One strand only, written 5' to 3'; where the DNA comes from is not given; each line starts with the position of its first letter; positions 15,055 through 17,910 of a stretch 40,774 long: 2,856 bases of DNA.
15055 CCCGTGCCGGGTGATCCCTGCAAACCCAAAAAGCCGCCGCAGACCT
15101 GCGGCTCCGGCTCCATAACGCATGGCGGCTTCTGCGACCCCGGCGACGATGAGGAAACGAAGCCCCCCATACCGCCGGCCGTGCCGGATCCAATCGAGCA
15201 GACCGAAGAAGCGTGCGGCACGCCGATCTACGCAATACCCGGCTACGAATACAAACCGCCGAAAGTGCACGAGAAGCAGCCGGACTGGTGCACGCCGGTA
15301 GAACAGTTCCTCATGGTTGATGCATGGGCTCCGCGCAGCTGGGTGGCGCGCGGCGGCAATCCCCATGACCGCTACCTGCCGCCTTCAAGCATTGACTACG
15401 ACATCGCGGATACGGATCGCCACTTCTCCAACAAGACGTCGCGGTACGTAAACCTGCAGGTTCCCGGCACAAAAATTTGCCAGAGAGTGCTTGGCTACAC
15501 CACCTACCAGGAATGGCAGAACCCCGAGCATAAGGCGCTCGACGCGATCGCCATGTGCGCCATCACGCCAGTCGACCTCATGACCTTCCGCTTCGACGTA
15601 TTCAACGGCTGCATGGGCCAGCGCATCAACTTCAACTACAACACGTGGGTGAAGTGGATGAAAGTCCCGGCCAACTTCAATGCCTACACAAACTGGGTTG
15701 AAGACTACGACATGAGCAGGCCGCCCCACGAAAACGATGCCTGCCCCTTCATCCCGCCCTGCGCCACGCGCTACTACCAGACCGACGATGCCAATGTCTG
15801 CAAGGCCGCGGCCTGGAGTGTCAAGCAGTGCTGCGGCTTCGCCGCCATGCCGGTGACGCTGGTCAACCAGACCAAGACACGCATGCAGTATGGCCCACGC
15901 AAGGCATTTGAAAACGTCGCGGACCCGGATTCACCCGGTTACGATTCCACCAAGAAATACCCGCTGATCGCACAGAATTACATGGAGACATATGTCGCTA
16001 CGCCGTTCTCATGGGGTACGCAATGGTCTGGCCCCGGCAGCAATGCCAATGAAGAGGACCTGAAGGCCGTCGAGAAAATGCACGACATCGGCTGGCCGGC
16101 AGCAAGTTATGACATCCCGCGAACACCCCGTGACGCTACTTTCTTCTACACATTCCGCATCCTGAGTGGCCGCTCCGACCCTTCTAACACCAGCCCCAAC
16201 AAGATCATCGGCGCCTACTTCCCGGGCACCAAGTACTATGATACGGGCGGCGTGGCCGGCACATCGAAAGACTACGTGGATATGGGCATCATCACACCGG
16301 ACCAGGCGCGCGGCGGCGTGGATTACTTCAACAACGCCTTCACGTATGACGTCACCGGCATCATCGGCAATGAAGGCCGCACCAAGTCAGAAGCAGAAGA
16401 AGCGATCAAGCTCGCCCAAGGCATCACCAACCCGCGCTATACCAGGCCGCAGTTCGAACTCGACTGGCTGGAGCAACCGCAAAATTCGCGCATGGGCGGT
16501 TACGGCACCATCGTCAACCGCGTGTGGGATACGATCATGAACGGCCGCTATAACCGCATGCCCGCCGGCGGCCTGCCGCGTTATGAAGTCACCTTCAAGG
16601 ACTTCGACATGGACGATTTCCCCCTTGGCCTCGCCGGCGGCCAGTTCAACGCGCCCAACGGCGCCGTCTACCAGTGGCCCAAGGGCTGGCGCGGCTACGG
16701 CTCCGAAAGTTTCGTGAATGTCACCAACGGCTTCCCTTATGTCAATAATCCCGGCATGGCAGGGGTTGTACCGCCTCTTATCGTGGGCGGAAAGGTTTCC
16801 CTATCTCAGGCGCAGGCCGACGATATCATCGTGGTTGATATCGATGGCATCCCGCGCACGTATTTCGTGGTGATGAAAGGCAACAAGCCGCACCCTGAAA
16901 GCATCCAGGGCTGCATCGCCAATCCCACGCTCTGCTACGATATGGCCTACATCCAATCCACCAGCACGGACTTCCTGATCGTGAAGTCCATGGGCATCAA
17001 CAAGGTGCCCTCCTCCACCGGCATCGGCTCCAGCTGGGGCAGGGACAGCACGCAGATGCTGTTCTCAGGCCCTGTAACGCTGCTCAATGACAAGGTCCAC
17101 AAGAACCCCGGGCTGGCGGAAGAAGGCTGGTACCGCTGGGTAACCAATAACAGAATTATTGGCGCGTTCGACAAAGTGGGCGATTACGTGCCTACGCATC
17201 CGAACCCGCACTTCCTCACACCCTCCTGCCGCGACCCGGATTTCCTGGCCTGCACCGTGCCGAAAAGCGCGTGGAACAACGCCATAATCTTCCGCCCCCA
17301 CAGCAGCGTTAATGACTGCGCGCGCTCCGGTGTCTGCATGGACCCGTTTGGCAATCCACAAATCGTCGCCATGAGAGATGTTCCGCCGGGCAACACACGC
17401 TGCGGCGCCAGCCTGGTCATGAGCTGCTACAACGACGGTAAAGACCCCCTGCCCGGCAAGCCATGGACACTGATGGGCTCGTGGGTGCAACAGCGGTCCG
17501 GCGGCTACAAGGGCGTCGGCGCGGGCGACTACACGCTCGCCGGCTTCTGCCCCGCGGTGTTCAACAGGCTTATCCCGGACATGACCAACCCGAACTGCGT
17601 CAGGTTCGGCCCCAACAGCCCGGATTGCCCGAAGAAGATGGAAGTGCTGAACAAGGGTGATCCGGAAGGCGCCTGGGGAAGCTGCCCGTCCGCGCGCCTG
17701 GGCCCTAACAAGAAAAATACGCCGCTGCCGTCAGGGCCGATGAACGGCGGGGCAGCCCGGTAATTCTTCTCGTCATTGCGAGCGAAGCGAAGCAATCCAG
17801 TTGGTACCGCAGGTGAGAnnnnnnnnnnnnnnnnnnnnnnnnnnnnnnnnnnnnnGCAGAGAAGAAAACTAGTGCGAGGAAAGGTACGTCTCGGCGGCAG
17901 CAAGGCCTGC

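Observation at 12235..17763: Orphan giant exported protein: signal peptide, ~480-residue proline-rich stalk, two cysteine-rich regions with no recognisable fold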

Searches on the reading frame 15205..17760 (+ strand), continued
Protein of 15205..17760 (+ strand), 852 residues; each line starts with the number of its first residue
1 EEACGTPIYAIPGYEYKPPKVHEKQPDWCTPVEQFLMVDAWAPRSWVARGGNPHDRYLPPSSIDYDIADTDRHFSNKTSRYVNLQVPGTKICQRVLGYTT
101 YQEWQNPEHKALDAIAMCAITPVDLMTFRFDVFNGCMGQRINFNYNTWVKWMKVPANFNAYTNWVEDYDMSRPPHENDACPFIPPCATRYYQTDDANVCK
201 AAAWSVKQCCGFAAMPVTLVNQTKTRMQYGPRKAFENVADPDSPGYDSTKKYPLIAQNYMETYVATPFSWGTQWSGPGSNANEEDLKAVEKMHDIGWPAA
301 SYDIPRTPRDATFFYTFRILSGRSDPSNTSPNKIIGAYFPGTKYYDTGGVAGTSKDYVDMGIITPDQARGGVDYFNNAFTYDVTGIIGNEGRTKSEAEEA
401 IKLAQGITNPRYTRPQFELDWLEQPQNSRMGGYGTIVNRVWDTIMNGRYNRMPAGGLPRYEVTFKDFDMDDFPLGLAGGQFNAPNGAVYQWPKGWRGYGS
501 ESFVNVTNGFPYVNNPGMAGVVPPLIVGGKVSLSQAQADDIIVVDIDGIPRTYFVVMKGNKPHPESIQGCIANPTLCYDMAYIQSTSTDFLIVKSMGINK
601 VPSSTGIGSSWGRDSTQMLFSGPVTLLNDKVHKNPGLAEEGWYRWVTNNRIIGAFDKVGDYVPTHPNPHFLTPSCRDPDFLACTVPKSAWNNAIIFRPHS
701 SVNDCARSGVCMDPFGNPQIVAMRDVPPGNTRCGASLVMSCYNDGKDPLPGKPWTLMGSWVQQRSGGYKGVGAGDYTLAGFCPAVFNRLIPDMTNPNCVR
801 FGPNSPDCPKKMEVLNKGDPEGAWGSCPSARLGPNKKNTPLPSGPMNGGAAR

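Call 97: search_protein_families(library=pfam, alignment_id=A5, max_evalue=10)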
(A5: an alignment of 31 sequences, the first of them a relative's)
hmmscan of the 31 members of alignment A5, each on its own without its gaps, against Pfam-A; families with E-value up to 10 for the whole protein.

A. member 1, P0003 (1519 aa): 0 families

B. families by the number of members that match (of 31 scanned): 37 families (the first 25 are shown)
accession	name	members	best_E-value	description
PF16190.11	E1_FCCH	1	1.9e-13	Ubiquitin-activating enzyme E1 FCCH domain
PF23598.1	LRR_14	1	0.0036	Leucine-rich repeat region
PF14932.11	HAUS-augmin3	1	0.0061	HAUS augmin-like complex subunit 3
PF00261.25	Tropomyosin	1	0.017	Tropomyosin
PF05308.16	Mito_fiss_reg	1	0.052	Mitochondrial fission regulator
PF07554.19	FIVAR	1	0.069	FIVAR domain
PF10737.14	GerPC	1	0.088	Spore germination protein GerPC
PF05946.17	TcpA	1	0.093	Toxin-coregulated pilus subunit TcpA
PF23768.1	DUF7167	1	0.11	Domain of unknown function (DUF7167)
PF02734.22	Dak2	1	0.11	DAK2 domain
PF17898.6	GerD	1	0.13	Spore germination GerD central core domain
PF12980.13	DUF3864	1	0.15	Domain of Unknown Function with PDB structure (DUF3864)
PF00038.26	Filament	1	0.16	Intermediate filament protein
PF21827.1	New_glue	1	0.19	New glue protein family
PF15523.11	Ntox16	1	0.21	Novel toxin 16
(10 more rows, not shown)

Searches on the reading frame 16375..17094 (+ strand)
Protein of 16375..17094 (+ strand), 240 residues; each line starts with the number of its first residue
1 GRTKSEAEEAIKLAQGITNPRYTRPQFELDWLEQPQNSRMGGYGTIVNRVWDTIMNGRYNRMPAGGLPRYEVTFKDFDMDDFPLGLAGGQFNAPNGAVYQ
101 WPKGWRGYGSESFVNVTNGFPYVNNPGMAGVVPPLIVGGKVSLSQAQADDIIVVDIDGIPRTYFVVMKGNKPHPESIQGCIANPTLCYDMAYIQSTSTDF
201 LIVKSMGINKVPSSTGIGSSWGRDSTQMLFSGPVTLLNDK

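Call 17: find_related_loci(query=A2, collection=genome_contigs, flank=10000)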
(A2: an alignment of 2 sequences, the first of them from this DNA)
Query A2 (240 aa) in genome_contigs; peptide patterns used: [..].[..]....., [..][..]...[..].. (x = any residue, [..] = any of these).
61 stretches matched a pattern, but none encodes a relative of the query by tblastn (E <= 1e-3).

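Call 18: find_related_loci(query=A2, collection=metagenome_contigs, flank=10000)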
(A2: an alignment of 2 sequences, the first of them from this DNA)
Query A2 (240 aa) in metagenome_contigs; peptide patterns used: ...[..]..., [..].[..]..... (x = any residue, [..] = any of these).
268 stretches matched a pattern, but none encodes a relative of the query by tblastn (E <= 1e-3).
